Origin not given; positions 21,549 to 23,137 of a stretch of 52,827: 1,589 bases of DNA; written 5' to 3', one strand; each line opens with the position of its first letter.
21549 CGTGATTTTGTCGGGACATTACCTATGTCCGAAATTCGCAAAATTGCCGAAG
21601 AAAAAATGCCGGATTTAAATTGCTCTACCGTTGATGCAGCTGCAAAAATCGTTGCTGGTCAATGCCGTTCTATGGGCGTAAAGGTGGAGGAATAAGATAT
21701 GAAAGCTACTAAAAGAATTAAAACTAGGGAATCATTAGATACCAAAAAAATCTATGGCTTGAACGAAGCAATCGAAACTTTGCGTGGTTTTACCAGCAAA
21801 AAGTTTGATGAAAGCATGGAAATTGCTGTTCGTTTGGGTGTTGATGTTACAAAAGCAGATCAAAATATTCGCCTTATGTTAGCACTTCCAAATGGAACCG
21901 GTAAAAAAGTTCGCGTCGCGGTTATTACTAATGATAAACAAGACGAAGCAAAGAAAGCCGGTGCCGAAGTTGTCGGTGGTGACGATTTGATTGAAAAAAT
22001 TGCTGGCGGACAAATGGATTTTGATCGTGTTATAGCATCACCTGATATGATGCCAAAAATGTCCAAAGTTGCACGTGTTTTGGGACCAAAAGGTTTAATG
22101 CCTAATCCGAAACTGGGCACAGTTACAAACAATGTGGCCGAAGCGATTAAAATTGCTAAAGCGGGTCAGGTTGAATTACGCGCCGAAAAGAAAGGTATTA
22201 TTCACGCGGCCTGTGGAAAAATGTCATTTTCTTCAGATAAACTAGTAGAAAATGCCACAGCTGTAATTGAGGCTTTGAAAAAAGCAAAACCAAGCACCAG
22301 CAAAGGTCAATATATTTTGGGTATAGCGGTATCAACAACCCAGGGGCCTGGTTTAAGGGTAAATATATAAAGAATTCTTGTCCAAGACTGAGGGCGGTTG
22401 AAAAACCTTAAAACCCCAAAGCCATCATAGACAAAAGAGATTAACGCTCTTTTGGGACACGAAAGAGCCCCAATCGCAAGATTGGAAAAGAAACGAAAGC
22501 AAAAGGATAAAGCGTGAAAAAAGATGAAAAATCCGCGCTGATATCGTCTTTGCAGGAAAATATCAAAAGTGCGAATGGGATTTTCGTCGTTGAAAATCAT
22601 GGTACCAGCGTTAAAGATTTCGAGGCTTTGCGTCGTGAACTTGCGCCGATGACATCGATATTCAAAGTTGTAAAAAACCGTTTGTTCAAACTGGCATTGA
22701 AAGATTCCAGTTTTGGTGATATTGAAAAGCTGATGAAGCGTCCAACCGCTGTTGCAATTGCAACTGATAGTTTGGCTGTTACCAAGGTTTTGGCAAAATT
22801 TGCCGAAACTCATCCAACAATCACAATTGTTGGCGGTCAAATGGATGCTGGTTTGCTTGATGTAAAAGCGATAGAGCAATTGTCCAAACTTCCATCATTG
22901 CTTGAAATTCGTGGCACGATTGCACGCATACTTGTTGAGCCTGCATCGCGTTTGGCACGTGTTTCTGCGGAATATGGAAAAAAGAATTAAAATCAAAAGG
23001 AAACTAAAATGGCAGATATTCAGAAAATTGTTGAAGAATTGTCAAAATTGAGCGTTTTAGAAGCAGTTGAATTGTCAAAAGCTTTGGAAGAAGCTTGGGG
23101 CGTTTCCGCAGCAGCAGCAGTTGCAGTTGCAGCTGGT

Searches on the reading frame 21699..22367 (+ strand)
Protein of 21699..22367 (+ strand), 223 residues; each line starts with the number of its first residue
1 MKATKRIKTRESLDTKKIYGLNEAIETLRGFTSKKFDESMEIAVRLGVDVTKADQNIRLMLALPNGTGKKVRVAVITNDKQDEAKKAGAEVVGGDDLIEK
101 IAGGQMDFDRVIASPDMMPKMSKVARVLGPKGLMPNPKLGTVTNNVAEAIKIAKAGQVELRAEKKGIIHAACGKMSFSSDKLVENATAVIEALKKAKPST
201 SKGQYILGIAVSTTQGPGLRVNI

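Call 60: search_protein_families(library=pfam, proteins=[window:21699-22367:+], max_evalue=0.01)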
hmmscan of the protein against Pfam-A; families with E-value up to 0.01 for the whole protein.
window:21699-22367:+ (223 aa): 1 family
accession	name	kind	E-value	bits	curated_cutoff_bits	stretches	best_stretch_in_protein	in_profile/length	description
PF00687.26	Ribosomal_L1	-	8.9e-62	208.6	32.2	1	31-217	4-198/198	Ribosomal protein L1p/L10e family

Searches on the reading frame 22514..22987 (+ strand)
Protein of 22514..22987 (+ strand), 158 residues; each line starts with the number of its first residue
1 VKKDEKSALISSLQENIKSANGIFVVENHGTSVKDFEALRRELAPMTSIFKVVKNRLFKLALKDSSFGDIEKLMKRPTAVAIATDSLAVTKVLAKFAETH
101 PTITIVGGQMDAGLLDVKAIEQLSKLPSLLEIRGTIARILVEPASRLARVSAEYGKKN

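Call 60: search_protein_families(library=pfam, proteins=[window:22514-22987:+], max_evalue=0.01)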
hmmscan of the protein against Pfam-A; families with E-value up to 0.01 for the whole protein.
window:22514-22987:+ (158 aa): 1 family
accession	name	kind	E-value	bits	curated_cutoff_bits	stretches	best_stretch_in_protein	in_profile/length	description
PF00466.25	Ribosomal_L10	-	5.5e-20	71.8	22.8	1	1-97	1-99/100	Ribosomal protein L10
